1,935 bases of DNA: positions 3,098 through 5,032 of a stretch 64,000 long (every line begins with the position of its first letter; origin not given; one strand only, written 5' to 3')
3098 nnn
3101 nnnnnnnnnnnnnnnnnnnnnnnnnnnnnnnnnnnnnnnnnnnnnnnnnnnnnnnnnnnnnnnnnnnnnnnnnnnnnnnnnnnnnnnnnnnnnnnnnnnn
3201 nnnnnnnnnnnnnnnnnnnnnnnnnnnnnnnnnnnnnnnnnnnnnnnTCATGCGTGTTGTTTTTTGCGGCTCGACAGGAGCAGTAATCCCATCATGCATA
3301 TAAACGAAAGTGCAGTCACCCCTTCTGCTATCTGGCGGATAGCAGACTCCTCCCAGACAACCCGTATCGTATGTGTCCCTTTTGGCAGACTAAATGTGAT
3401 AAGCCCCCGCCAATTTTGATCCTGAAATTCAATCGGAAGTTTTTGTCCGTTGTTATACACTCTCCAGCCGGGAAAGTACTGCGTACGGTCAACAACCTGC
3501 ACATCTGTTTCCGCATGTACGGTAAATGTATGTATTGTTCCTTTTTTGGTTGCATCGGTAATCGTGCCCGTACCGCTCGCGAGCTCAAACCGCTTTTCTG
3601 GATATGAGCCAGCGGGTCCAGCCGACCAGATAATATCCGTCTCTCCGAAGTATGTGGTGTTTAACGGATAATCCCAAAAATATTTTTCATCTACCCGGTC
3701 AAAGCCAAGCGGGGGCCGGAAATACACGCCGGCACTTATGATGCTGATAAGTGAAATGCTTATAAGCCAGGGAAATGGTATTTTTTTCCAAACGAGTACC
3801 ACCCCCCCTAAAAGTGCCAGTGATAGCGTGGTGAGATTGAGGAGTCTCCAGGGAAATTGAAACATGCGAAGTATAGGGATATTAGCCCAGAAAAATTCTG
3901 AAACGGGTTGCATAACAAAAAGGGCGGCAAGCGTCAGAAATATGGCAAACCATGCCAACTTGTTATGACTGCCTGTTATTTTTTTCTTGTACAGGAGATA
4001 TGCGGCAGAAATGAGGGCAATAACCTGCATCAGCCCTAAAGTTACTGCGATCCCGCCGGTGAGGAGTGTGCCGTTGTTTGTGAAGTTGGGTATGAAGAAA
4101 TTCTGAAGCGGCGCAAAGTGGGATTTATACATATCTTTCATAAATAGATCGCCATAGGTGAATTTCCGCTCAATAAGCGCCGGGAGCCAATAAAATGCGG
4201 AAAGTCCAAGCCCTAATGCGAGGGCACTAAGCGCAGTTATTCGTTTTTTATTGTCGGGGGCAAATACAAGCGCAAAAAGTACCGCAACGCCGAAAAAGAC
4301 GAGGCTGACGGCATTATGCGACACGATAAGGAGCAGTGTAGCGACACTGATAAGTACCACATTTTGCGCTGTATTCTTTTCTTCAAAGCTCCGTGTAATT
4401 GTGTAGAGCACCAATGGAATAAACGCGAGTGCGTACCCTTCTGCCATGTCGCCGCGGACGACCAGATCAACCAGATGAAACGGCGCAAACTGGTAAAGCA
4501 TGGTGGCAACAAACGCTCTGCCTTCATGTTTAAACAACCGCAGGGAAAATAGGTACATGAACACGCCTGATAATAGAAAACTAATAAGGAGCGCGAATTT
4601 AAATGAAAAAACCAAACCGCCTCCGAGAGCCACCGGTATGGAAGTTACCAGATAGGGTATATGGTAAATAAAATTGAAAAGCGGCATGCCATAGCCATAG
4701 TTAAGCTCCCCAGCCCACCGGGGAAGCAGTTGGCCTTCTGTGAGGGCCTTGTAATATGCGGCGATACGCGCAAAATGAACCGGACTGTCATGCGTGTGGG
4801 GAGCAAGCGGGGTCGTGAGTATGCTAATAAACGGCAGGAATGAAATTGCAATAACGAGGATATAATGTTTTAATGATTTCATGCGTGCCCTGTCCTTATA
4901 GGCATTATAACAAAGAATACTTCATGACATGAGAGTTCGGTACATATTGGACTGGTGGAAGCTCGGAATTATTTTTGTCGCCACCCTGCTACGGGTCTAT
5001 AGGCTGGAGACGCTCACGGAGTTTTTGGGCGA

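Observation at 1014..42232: Six YfhO-like proteins share a C-terminal Y-x-PGW beta-domain; three form a distinct paralog family with an HD-x3-H / PRW-x6-GYG-x-P N-terminal signature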

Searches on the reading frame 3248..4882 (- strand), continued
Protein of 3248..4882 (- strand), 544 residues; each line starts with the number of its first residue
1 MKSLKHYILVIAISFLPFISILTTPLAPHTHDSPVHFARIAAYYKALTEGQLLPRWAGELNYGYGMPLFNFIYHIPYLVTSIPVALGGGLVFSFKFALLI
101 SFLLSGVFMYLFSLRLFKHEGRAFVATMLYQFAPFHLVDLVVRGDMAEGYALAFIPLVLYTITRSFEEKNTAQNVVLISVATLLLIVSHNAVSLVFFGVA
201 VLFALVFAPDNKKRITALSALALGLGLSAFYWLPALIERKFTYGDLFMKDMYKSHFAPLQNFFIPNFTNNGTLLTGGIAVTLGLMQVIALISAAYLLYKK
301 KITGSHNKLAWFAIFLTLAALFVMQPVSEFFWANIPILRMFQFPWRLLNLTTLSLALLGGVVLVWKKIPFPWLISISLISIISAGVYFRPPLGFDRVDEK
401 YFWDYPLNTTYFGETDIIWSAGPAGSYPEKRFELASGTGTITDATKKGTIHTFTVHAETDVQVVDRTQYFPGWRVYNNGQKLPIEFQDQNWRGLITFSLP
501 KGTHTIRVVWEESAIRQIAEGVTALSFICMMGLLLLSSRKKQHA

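Call 58: find_related_loci(query=A2, collection=genome_contigs, flank=3000)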
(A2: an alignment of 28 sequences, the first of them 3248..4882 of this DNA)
Query A2 (544 aa) in genome_contigs; peptide patterns used: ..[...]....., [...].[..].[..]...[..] (x = any residue, [..] = any of these).
174 stretches matched a pattern; 126 encode a relative of the query (tblastn E <= 1e-3); the best 80 are kept; 80 distinct loci.
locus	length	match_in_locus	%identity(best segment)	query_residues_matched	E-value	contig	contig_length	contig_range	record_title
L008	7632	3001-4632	86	1-544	0e+0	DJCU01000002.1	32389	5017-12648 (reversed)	MAG TPA_asm: Candidatus Gottesmanbacteria bacterium UBA5942 UBA5942_contig_686, whole genome shotgun sequence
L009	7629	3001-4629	69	1-542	0e+0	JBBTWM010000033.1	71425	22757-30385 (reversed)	MAG: Patescibacteria group bacterium isolate H41-bin127_1 H41_bin127_1_000000000033, whole genome shotgun sequence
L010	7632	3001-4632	69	1-543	0e+0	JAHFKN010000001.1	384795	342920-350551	MAG: Candidatus Gottesmanbacteria bacterium isolate nzgw410 NODE_16_length_384796_cov_19.669238, whole genome shotgun se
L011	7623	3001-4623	68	1-540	0e+0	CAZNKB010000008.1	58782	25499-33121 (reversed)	MAG TPA_asm: uncultured Gammaproteobacteria bacterium isolate SRP173033_co3_60 genome assembly, contig: NODE_464_length_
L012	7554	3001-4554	68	1-528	0e+0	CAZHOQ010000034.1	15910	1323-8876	MAG TPA_asm: uncultured Gammaproteobacteria bacterium isolate SRP093185_co1_203 genome assembly, contig: NODE_2445_lengt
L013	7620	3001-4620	67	1-541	0e+0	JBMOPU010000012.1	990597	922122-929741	MAG: Patescibacteria group bacterium isolate Betzabe_MAG136 MAG136_14, whole genome shotgun sequence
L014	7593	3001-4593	57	1-531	0e+0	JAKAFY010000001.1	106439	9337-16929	MAG: bacterium isolate WY2.bin139 NODE_250_length_106439_cov_2.005597, whole genome shotgun sequence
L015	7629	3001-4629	71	1-542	0e+0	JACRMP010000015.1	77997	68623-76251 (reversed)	MAG: Candidatus Gottesmanbacteria bacterium isolate NC_groundwater_1910_Pr3_S2p5_48_11 SR2-18-S2p5_coassembly_scaffold_1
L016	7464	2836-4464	55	1-543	0e+0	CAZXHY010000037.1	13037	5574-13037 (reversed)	MAG TPA_asm: uncultured Gammaproteobacteria bacterium isolate ERP113451_co3_13 genome assembly, contig: NODE_3809_length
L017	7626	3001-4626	54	1-541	0e+0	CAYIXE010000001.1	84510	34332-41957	MAG TPA_asm: uncultured Gammaproteobacteria bacterium isolate ERP119705_co7_214 genome assembly, contig: NODE_134_length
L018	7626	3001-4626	54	1-541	0e+0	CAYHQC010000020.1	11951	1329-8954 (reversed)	MAG TPA_asm: uncultured Gammaproteobacteria bacterium isolate ERP119705_co15_352 genome assembly, contig: NODE_6239_leng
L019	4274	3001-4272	68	1-423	0e+0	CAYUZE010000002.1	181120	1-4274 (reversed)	MAG TPA_asm: uncultured Gammaproteobacteria bacterium isolate binchicken_co130_63 genome assembly, contig: NODE_146_leng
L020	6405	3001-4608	50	1-533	4e-180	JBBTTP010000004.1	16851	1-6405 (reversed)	MAG: Patescibacteria group bacterium isolate H52-bin037_1 H52_bin037_1_000000000004, whole genome shotgun sequence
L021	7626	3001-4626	53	1-541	4e-179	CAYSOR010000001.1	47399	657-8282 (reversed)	MAG TPA_asm: uncultured Gammaproteobacteria bacterium isolate binchicken_co266_188 genome assembly, contig: NODE_1458_le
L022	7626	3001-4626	53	1-540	4e-179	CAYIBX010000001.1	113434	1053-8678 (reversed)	MAG TPA_asm: uncultured Gammaproteobacteria bacterium isolate ERP119705_co18_370 genome assembly, contig: NODE_77_length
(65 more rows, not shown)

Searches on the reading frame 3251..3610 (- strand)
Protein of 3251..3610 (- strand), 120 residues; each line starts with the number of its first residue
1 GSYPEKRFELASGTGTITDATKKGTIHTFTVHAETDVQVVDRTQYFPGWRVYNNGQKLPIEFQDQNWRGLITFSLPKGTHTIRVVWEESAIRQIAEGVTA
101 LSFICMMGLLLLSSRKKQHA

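Call 49: search_protein_families(library=pfam, proteins=[window:3251-3610:-], max_evalue=10)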
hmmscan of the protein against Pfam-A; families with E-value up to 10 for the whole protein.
seq(120 aa): 2 families
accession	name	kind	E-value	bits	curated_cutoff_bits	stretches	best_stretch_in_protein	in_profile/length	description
PF09586.16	YfhO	-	0.001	18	28.5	1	44-84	784-821/835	Bacterial membrane protein YfhO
PF23272.1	DUF7075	-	0.027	14.2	23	1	11-84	56-129/280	Domain of unknown function (DUF7075)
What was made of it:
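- Closest known: PF10131 'PTPS_related' membrane domain. Different: The C-terminal beta-domain of 3248 resembles the end of the YfhO model instead (call 49).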
